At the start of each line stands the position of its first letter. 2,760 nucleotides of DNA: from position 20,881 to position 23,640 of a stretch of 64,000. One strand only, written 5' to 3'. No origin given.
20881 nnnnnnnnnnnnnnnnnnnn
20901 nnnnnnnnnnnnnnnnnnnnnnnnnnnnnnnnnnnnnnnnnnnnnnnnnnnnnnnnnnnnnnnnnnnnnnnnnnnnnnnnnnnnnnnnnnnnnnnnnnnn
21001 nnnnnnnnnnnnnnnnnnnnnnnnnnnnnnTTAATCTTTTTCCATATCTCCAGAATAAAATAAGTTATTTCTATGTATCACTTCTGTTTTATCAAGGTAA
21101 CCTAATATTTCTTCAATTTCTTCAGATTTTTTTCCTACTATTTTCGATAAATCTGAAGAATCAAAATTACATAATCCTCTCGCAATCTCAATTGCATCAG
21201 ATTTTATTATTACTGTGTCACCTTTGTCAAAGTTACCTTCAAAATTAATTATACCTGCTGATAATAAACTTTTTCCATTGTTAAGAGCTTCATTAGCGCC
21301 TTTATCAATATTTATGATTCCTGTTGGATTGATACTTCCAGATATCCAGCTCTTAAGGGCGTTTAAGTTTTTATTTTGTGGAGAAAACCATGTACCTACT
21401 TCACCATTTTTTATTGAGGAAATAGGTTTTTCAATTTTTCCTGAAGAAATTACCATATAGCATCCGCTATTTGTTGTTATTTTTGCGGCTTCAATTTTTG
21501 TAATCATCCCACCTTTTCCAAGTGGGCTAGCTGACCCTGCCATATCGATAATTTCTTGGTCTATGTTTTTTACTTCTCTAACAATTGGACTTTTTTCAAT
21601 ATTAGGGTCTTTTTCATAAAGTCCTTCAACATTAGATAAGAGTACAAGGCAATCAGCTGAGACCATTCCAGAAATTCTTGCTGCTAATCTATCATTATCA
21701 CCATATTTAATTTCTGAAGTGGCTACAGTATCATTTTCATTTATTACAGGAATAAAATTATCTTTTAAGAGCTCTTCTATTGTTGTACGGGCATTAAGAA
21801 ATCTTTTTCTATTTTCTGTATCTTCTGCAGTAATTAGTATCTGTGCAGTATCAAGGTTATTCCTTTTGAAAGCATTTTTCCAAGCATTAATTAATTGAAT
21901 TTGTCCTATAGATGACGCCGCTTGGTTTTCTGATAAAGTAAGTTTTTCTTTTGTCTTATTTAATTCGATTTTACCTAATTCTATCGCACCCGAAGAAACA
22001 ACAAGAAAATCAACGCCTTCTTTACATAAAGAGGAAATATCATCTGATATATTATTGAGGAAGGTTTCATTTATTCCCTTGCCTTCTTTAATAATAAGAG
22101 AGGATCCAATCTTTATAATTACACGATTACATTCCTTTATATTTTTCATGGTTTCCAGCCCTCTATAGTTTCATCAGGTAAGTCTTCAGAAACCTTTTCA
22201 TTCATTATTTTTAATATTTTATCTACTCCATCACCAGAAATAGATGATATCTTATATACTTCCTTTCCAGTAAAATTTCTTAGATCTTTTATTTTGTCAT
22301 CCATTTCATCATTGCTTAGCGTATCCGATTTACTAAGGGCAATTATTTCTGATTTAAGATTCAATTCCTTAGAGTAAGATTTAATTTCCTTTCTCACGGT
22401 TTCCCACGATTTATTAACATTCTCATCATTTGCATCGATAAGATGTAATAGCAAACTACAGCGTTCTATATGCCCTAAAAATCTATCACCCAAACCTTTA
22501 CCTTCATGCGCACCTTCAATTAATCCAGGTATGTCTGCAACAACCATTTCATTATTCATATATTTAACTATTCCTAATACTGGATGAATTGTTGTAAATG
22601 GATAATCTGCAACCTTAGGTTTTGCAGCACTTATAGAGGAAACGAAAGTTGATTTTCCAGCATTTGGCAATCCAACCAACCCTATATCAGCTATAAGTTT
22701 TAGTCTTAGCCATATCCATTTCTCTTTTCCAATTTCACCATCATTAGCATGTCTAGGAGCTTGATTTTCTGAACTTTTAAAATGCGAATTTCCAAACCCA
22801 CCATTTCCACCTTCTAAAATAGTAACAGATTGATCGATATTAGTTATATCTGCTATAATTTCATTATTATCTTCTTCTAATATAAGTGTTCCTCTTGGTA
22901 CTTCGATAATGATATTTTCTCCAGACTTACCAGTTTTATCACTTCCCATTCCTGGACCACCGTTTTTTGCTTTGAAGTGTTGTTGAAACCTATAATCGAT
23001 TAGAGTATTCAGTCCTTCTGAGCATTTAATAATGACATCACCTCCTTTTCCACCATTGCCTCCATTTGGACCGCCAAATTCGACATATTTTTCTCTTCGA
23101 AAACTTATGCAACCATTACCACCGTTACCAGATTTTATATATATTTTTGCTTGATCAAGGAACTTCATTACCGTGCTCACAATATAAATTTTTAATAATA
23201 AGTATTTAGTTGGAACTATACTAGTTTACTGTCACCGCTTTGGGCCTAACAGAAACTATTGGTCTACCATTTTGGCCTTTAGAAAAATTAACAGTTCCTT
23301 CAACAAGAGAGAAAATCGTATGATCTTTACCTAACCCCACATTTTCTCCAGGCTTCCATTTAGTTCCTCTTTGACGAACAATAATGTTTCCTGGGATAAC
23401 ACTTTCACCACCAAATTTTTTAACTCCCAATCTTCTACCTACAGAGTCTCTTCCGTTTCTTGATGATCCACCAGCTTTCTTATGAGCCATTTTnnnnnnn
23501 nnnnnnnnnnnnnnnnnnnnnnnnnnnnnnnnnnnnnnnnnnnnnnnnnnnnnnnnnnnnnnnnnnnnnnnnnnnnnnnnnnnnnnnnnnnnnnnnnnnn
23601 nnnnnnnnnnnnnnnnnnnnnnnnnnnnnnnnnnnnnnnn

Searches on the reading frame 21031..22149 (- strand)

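Call 5: search_protein_families(library=pfam, proteins=[window:21031-22149:-])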
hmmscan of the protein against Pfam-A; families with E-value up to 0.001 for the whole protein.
window:21031-22149:- (372 aa): 2 families
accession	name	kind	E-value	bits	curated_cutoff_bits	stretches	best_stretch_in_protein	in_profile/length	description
PF00696.33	AA_kinase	-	8.4e-41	140.7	24.9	1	8-234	1-232/234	Amino acid kinase family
PF01472.26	PUA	-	2.5e-17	63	24.8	1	278-349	2-74/74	PUA domain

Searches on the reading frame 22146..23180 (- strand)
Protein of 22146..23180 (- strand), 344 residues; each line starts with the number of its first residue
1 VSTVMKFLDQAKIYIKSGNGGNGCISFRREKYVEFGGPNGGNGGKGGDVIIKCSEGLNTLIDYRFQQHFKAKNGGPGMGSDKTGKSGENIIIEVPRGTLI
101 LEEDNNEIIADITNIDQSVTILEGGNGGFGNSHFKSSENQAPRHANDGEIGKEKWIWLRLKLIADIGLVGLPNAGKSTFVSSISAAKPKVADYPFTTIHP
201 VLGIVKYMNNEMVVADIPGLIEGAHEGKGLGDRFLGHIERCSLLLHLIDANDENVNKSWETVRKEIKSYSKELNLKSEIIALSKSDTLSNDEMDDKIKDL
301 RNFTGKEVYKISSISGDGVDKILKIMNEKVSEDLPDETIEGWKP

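Call 5: search_protein_families(library=pfam, proteins=[window:22146-23180:-])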
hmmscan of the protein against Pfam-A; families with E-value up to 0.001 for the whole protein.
window:22146-23180:- (344 aa): 4 families
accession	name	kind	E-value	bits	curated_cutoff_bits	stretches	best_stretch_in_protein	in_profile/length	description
PF01018.28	GTP1_OBG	-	8.9e-62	207.7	27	1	9-162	2-155/155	GTP1/OBG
PF01926.29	MMR_HSR1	-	2e-26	92.7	21.9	1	166-284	2-113/113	50S ribosome-binding GTPase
PF02421.24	FeoB_N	-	3.2e-12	46.7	27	1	166-324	3-154/156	Ferrous iron transport protein B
PF00350.29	Dynamin_N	-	0.0004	20.9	27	0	206-271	97-159/168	Dynamin family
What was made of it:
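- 22146..24015 (-): Left frame: rplU (L21 with a C-terminal extension), rpmA and obg. Pfam (call 5).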

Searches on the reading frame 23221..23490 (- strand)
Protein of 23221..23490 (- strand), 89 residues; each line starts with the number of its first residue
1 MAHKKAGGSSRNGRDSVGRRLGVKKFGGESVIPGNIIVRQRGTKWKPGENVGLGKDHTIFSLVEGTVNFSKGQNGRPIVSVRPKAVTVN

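Call 5: search_protein_families(library=pfam, proteins=[window:23221-23490:-])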
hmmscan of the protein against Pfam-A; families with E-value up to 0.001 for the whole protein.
window:23221-23490:- (89 aa): 1 family
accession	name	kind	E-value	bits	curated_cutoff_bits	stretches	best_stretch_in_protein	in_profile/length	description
PF01016.24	Ribosomal_L27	-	4.3e-38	129.7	20.5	1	2-81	1-79/79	Ribosomal L27 protein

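Call 19: find_encoding_contigs(protein=window:23221-23490:-, flank=10000, max_places=10)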
Protein window:23221-23490:- (89 aa): 22 contigs read that carry it; 10 places shown.
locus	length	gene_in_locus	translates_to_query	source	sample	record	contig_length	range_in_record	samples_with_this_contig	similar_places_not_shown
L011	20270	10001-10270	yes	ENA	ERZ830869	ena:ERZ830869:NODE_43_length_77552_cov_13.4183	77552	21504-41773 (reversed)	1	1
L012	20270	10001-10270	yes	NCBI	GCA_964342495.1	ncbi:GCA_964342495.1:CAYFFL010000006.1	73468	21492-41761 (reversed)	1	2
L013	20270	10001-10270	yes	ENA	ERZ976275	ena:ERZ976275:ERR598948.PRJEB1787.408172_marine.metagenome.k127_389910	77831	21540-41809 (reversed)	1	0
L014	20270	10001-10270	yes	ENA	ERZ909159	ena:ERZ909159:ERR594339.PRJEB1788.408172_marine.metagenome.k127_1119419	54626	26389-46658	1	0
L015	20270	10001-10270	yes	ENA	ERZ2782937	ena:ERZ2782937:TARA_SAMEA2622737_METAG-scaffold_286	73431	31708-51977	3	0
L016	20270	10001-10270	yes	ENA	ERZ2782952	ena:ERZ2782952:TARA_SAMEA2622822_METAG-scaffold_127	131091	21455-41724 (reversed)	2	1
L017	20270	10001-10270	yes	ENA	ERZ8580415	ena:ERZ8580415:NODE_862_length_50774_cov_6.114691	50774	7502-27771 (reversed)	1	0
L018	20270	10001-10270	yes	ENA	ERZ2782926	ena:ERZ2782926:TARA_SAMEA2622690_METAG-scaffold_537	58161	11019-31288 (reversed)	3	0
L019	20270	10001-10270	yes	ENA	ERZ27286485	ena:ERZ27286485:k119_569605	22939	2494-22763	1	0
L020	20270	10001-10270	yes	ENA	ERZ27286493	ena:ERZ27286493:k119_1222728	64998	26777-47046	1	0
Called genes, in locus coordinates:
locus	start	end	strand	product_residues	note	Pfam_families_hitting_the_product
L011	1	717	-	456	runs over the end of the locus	PF00355:Rieske, PF00848:Ring_hydroxyl_A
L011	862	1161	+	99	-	PF03992:ABM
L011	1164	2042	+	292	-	PF00753:Lactamase_B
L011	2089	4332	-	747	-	PF07715:Plug, PF00593:TonB_dep_Rec_b-barrel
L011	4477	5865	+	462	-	PF00355:Rieske, PF00848:Ring_hydroxyl_A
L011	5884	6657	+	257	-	PF00106:adh_short, PF08659:KR (weak), PF13561:adh_short_C2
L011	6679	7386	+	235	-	PF01738:DLH, PF02230:Abhydrolase_2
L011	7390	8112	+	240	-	PF00753:Lactamase_B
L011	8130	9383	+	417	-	PF07690:MFS_1, PF13000:Acatn, PF03092:BT1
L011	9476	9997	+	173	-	PF00829:Ribosomal_L21p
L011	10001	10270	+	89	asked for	PF01016:Ribosomal_L27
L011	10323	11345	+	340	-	PF01018:GTP1_OBG, PF02421:FeoB_N, PF01926:MMR_HSR1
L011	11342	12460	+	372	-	PF00696:AA_kinase, PF01472:PUA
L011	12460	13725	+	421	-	PF00171:Aldedh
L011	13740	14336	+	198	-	PF01467:CTP_transf_like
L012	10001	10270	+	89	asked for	PF01016:Ribosomal_L27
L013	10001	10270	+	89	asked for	PF01016:Ribosomal_L27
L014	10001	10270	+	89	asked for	PF01016:Ribosomal_L27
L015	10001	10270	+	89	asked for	PF01016:Ribosomal_L27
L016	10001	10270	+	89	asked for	PF01016:Ribosomal_L27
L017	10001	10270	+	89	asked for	PF01016:Ribosomal_L27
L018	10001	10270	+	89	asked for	PF01016:Ribosomal_L27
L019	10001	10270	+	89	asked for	PF01016:Ribosomal_L27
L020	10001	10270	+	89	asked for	PF01016:Ribosomal_L27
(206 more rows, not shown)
